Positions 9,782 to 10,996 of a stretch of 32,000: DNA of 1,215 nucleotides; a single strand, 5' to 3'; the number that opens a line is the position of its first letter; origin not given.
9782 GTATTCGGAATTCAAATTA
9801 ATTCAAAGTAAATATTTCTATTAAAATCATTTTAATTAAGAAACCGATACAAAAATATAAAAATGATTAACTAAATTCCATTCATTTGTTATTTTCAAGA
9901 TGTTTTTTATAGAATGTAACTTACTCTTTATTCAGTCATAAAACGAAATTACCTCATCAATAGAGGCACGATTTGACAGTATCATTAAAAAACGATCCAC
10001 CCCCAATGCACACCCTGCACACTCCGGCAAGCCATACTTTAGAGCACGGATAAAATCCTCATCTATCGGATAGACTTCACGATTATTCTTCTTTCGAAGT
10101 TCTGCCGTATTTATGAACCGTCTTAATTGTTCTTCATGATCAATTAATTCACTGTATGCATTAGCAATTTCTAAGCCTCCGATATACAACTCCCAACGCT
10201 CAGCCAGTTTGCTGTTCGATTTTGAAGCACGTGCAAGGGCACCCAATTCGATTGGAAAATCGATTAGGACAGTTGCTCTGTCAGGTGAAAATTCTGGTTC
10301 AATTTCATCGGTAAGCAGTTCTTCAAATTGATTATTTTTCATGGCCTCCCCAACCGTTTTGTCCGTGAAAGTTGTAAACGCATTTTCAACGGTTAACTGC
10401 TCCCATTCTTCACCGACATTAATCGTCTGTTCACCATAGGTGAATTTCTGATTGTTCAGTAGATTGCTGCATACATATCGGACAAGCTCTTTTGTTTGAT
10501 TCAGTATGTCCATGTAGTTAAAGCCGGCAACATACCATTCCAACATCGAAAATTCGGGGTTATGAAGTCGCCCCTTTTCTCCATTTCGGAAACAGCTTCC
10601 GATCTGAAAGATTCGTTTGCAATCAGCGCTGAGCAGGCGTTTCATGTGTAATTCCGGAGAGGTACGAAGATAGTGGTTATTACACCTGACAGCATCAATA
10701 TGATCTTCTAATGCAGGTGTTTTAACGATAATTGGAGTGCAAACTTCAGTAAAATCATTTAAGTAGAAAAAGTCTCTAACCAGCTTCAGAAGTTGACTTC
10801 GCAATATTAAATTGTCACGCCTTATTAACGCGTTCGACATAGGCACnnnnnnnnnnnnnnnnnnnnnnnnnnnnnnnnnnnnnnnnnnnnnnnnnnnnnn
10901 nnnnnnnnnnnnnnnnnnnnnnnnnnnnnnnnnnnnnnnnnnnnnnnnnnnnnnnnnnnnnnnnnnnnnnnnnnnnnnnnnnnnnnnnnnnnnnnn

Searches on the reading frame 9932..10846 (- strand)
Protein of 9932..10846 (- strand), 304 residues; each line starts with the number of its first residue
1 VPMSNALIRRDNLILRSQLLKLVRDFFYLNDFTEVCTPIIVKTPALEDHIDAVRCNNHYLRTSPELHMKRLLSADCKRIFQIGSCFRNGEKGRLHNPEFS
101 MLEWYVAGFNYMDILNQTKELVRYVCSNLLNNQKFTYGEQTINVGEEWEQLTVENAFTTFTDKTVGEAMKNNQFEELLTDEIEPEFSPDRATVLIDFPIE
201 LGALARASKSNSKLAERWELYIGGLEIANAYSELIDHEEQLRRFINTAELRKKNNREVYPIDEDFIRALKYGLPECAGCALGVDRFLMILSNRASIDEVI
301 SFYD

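Call 50: find_homologous_proteins(query=window:9932-10846:-, max_evalue=1e-30)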
Query window:9932-10846:- (304 aa): 7426 proteins with E <= 1e-30 among 8000 candidates; the best 120 are listed.
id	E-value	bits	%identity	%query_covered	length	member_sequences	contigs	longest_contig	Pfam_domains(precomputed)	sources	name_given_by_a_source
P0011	1.8e-201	686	100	99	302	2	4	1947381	PF00152.26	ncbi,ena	-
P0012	4.9e-137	474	69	99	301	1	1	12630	PF00152.26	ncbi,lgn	-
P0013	3.3e-99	350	52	99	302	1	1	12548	PF00152.26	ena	-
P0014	4.3e-99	350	55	95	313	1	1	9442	PF00152.26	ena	-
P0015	3.9e-98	346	54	98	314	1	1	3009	PF00152.26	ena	-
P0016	5.1e-98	346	55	93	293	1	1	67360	PF01409.26,PF00152.26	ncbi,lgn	-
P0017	2.6e-97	344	54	99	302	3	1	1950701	PF00152.26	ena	-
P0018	1.9e-95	338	53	95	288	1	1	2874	PF00152.26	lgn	-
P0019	4.9e-95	336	52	99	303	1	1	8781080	PF00152.26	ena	-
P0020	1.6e-92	328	51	98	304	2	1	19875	PF00152.26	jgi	-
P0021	3.2e-91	324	53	92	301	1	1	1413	PF00152.26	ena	-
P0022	1.1e-89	319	50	95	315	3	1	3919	PF00152.26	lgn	-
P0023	4.2e-89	317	51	97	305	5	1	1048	PF00152.26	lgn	-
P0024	4.3e-89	317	51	98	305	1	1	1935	PF00152.26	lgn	-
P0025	5.8e-89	316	51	96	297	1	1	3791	PF00152.26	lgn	-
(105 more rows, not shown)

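Call 51: find_encoding_contigs(protein=P0011, flank=10000, max_places=10)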
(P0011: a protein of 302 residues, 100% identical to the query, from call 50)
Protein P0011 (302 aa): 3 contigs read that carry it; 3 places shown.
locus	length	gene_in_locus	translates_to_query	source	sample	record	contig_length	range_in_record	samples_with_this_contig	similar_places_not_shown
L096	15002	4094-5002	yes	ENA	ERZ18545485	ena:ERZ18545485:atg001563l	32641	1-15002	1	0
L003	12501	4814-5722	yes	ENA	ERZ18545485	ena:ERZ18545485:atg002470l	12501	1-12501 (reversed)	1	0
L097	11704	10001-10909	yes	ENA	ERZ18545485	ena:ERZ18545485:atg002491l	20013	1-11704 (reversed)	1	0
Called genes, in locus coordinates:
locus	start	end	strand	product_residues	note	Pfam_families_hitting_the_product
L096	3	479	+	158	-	?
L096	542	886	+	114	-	-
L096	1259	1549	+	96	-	-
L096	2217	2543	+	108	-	PF14119:DUF4288 (faint)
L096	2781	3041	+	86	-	-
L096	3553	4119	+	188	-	PF08207:EFP_N, PF01132:EFP, PF09285:Elong-fact-P_C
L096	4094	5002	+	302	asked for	PF00152:tRNA-synt_2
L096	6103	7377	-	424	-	PF02086:MethyltransfD12 (faint), PF03602:Cons_hypoth95 (faint), PF01555:N6_N4_Mtase, PF10544:T5orf172, PF13455:MUG113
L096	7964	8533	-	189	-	PF00440:TetR_N, PF16925:TetR_C_13 (weak)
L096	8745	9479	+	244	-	PF01048:PNP_UDP_1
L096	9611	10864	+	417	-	PF07969:Amidohydro_3 (faint), PF01979:Amidohydro_1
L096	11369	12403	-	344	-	PF01571:GCV_T, PF08669:GCV_T_C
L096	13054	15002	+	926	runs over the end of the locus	-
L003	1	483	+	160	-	?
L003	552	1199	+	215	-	PF01602:Adaptin_N (faint), PF13646:HEAT_2 (weak), PF13513:HEAT_EZ (faint), PF02985:HEAT (faint), PF13646:HEAT_2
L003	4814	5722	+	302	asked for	PF00152:tRNA-synt_2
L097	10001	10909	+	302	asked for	PF00152:tRNA-synt_2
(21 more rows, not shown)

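Call 52: find_encoding_contigs(protein=P0012, flank=10000, max_places=4)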
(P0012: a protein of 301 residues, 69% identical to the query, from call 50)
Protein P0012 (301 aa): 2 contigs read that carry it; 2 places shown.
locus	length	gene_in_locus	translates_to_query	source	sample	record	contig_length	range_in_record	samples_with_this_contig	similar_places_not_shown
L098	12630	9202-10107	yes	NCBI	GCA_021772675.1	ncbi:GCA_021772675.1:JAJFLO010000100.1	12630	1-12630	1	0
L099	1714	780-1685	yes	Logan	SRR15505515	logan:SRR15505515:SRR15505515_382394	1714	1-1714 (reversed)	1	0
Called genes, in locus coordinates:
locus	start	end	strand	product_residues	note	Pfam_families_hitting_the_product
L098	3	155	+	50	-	?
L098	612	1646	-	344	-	PF00246:Peptidase_M14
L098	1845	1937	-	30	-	-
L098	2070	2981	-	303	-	PF06293:Kdo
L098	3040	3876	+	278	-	PF06293:Kdo, PF00069:Pkinase (weak)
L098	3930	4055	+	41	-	-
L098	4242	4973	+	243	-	PF05050:Methyltransf_21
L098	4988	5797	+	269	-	PF06293:Kdo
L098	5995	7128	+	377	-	PF13439:Glyco_transf_4, PF13477:Glyco_trans_4_2 (weak), PF13579:Glyco_trans_4_4 (weak), PF20706:GT4-conflict, PF00534:Glycos_transf_1, PF13692:Glyco_trans_1_4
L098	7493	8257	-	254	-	PF00027:cNMP_binding, PF00498:FHA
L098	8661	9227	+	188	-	PF08207:EFP_N, PF01132:EFP, PF09285:Elong-fact-P_C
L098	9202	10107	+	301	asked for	PF00152:tRNA-synt_2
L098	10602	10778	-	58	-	-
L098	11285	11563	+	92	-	PF10387:DUF2442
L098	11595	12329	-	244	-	PF17762:HTH_ParB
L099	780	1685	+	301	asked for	PF00152:tRNA-synt_2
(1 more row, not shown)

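Call 57: list_cluster_members(proteins=[P0011, P0001, P0017])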
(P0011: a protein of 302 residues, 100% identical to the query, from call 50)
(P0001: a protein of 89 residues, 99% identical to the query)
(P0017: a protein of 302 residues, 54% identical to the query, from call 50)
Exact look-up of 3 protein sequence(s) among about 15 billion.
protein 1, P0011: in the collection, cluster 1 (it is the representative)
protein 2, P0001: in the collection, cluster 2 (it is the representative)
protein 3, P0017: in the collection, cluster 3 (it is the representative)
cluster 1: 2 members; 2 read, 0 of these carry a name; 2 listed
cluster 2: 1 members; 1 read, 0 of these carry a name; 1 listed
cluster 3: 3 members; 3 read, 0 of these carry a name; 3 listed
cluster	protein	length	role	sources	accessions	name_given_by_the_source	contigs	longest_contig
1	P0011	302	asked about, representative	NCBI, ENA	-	-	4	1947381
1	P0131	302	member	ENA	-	-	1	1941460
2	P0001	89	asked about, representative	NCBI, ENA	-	-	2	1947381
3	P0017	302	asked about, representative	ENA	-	-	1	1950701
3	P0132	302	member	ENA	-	-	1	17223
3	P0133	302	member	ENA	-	-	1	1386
